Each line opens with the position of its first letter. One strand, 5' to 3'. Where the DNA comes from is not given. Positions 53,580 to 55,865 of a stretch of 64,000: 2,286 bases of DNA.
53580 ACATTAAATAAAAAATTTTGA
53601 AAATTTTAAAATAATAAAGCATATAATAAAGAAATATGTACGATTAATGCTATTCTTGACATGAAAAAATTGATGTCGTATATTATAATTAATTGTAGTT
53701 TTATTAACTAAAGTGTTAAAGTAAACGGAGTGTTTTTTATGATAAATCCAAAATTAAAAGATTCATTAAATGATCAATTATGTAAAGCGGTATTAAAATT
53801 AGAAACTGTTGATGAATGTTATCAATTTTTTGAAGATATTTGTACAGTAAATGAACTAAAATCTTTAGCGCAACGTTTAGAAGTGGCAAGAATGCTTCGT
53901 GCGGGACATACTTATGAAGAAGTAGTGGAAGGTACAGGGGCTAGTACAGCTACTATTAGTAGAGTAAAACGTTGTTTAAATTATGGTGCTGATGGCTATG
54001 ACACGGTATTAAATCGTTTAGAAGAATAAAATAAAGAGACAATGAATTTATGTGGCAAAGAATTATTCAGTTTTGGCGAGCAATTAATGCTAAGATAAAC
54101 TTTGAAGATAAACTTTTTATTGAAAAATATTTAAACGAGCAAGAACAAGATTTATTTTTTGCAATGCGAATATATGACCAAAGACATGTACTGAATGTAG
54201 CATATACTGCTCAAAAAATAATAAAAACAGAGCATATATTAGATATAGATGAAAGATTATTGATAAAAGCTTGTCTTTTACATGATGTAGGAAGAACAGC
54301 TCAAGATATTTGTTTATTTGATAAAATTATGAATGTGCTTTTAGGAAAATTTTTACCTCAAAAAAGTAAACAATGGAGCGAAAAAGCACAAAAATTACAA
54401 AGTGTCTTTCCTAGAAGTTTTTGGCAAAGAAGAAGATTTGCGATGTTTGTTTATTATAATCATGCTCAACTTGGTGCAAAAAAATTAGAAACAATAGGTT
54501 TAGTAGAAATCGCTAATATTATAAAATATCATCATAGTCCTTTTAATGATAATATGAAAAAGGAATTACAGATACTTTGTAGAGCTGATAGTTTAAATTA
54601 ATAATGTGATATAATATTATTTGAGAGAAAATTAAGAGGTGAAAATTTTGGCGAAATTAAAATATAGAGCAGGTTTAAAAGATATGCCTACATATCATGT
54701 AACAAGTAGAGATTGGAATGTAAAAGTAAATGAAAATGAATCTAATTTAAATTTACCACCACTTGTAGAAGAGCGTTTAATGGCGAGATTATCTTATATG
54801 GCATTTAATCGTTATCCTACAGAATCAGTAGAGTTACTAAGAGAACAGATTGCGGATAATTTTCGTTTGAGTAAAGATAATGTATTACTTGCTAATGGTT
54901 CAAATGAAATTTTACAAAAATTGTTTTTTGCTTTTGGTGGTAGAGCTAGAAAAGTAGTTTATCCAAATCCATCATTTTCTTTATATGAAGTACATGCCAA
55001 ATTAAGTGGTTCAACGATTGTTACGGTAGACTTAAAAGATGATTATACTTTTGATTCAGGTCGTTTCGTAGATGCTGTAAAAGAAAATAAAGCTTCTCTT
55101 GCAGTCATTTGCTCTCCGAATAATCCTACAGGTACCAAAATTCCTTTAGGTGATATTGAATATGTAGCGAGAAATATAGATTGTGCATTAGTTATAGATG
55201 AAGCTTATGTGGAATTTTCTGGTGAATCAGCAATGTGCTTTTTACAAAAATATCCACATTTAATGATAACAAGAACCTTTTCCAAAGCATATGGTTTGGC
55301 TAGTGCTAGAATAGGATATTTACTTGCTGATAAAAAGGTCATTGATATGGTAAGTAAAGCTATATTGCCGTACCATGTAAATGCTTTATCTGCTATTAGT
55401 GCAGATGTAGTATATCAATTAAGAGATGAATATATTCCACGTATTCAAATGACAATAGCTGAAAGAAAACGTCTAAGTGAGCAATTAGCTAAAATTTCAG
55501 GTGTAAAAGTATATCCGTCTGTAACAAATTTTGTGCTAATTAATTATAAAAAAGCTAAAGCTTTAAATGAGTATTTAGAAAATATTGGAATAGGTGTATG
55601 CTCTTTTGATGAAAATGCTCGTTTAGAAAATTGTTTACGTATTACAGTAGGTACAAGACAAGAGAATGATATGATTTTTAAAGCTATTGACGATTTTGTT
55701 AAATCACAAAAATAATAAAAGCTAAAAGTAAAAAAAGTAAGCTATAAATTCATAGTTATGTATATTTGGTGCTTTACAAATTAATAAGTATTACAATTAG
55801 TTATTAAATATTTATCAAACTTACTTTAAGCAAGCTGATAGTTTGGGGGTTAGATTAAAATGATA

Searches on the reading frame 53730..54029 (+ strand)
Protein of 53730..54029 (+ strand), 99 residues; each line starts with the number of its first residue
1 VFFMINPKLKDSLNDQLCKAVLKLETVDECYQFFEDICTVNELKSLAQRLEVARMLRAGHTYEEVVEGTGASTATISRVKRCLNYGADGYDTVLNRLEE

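Call 3: search_protein_families(library=pfam, proteins=[window:53730-54029:+], max_evalue=0.01)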
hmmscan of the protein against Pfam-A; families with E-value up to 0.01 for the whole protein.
window:53730-54029:+ (99 aa): 2 families
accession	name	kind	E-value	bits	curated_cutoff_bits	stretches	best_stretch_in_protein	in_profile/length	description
PF01371.25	Trp_repressor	-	9.9e-32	109.3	27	1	15-97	4-87/88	Trp repressor protein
PF13384.12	HTH_23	-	4.4e-05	23.6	24.6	1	45-89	3-48/50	Homeodomain-like domain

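Call 4: search_protein_families(library=ncbifam, proteins=[window:53730-54029:+], max_evalue=0.01)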
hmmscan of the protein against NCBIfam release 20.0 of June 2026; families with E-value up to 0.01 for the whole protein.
window:53730-54029:+ (99 aa): 2 families
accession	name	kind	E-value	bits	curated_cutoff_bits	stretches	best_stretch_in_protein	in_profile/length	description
TIGR02531.1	yecD_yerC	hypoth_equivalog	2.1e-43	146.6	42.2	1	11-97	2-88/88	YerC/YecD family TrpR-related protein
TIGR01321.1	TrpR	equivalog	0.00043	20.7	67.25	1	18-80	13-76/94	trp operon repressor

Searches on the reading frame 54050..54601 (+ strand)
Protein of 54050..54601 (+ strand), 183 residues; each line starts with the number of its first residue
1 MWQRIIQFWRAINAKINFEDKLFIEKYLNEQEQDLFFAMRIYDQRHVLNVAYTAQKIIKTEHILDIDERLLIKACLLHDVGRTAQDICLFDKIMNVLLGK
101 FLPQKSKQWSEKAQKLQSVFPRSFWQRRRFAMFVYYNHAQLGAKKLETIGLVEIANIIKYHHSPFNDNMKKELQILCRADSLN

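Call 3: search_protein_families(library=pfam, proteins=[window:54050-54601:+], max_evalue=0.01)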
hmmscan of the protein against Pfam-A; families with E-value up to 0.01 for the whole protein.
window:54050-54601:+ (183 aa): 1 family
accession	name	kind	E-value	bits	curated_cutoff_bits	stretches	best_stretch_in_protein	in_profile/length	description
PF01966.28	HD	-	7.8e-13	49.2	22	1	45-182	3-113/116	HD domain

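Call 4: search_protein_families(library=ncbifam, proteins=[window:54050-54601:+], max_evalue=0.01)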
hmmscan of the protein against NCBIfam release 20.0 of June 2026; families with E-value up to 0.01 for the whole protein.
window:54050-54601:+ (183 aa): 2 families
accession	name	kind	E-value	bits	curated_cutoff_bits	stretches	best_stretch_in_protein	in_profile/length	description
TIGR00277.1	HDIG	domain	4.7e-09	36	27.6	1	45-163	7-83/84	HDIG domain-containing metalloprotein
NF045665.1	NTPtran_DVU1551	equivalog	2.3e-06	26.9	315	0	137-181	263-309/359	DVU_1551 family NTP transferase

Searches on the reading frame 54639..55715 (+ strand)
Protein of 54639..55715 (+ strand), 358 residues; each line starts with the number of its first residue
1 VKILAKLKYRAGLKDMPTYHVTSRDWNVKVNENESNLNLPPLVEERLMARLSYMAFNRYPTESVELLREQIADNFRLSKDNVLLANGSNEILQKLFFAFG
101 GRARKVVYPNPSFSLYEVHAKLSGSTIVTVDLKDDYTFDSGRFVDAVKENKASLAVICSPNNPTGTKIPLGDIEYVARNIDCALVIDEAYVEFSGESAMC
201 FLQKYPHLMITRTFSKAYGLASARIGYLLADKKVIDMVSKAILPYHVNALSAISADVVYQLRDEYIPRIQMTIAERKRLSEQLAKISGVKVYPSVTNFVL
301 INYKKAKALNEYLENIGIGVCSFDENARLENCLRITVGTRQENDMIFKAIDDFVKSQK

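Call 3: search_protein_families(library=pfam, proteins=[window:54639-55715:+], max_evalue=0.01)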
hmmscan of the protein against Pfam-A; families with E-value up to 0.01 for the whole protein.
window:54639-55715:+ (358 aa): 2 families
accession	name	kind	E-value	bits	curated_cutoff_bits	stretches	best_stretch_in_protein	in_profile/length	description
PF00155.27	Aminotran_1_2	-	6.7e-47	160.8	19.7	1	35-350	11-361/361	Aminotransferase class I and II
PF00266.25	Aminotran_5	-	0.0016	18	21.5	0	120-189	109-177/371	Aminotransferase class-V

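Call 4: search_protein_families(library=ncbifam, proteins=[window:54639-55715:+], max_evalue=0.01)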
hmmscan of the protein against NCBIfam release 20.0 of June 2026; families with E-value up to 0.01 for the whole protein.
window:54639-55715:+ (358 aa): 68 families (the best 25 are shown)
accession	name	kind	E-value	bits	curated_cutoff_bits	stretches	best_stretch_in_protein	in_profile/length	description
TIGR01141.1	hisC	equivalog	3.8e-89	299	276.55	1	12-352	3-348/349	histidinol-phosphate transaminase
NF002877.0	PRK03317.1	equivalog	5.6e-75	252.4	409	1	4-356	10-369/374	histidinol-phosphate transaminase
NF002878.0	PRK03321.1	subfamily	7.1e-66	222.3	374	1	8-355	4-350/352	histidinol-phosphate transaminase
NF002726.0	PRK02610.1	equivalog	4.9e-55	187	391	1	29-355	32-370/374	histidinol-phosphate transaminase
TIGR01140.1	L_thr_O3P_dcar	equivalog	2.6e-51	174.7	290.55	1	48-350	34-330/331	threonine-phosphate decarboxylase CobD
NF003496.0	PRK05166.1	equivalog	2.8e-51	174.4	540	1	26-353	37-369/373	histidinol-phosphate transaminase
NF006580.0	PRK09105.1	subfamily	7.4e-43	146.8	444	1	26-355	47-372/375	pyridoxal phosphate-dependent aminotransferase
NF006014.0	PRK08153.1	equivalog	5.9e-38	130.7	510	1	30-355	38-365/370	pyridoxal phosphate-dependent aminotransferase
NF051461.1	pyoverd_PtaA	equivalog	1.1e-35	123.1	500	1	24-347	33-353/359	pyoverdine biosynthesis transaminase PtaA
NF005915.1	PRK07908.1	equivalog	1.4e-34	119.9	360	1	36-350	23-331/332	Rv2231c family histidinol phosphate aminotransferase CobC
NF041364.1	GntC_guanitoxin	equivalog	2.4e-28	99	415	1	52-321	27-322/356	guanitoxin biosynthesis PLP-dependent (S)-gamma-hydroxy-L-arginine cyclodehydratase GntC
NF004870.0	PRK06225.1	equivalog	4.5e-28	98.1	351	1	31-313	34-330/380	pyridoxal phosphate-dependent aminotransferase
NF053748.1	bifunc_CobBC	exception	8.1e-28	97.2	950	1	34-349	489-795/797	bifunctional hydrogenobyrinic acid a,c-diamide synthase/histidinol phosphate aminotransferase CobBC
NF006225.0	PRK08354.1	equivalog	1.6e-24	86.9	288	1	64-353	48-315/318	putative aminotransferase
NF005021.0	PRK06425.1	equivalog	6e-22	78.2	353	1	58-356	36-333/335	histidinol-phosphate aminotransferase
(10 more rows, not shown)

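Call 26: find_related_loci(query=window:54648-55712:+, collection=genome_contigs, flank=10000)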
Query window:54648-55712:+ (355 aa) in genome_contigs; peptide patterns used: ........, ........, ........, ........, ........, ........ (x = any residue, [..] = any of these).
53 stretches matched a pattern; 8 encode a relative of the query (tblastn E <= 1e-3); 8 distinct loci.
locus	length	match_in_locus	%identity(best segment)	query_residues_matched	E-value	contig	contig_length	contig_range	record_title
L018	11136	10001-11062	75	1-354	0e+0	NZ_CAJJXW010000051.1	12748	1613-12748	MAG: uncultured Megamonas sp. isolate ERR414306-bin.36, whole genome shotgun sequence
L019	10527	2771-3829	72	1-353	1e-180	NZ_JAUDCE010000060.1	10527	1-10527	Megamonas hypermegale strain ET432 ET432_scaffold_60, whole genome shotgun sequence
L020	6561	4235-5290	61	4-354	1e-156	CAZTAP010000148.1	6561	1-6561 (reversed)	MAG TPA_asm: uncultured Selenomonadaceae bacterium isolate binchicken_co41_280 genome assembly, contig: NODE_11600_lengt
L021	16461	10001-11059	60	4-354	5e-147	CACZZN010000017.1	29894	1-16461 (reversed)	MAG: uncultured Veillonellaceae bacterium isolate RUG13093 genome assembly, contig: RUG13093_asm_17, whole genome shotgu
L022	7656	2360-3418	59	4-354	3e-145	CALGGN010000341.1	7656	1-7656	MAG TPA_asm: uncultured Selenomonas sp. isolate ERR1278103_bin.195_CONCOCT_v1.1_MAG genome assembly, contig: ERZ841272.1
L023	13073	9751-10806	59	4-354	7e-144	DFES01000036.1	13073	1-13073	MAG TPA_asm: Selenomonadaceae bacterium UBA3796 UBA3796_contig_121519, whole genome shotgun sequence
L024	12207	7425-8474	58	6-354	2e-144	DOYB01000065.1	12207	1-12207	MAG TPA_asm: Selenomonas sp. isolate UBA9786 contig_355854, whole genome shotgun sequence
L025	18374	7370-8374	31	22-353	5e-32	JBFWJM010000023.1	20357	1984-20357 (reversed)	MAG: Desulfovibrionaceae bacterium isolate CA_2019_NHSR_19 NODE_5880_length_20357_cov_3.641967_NHSR, whole genome shotgu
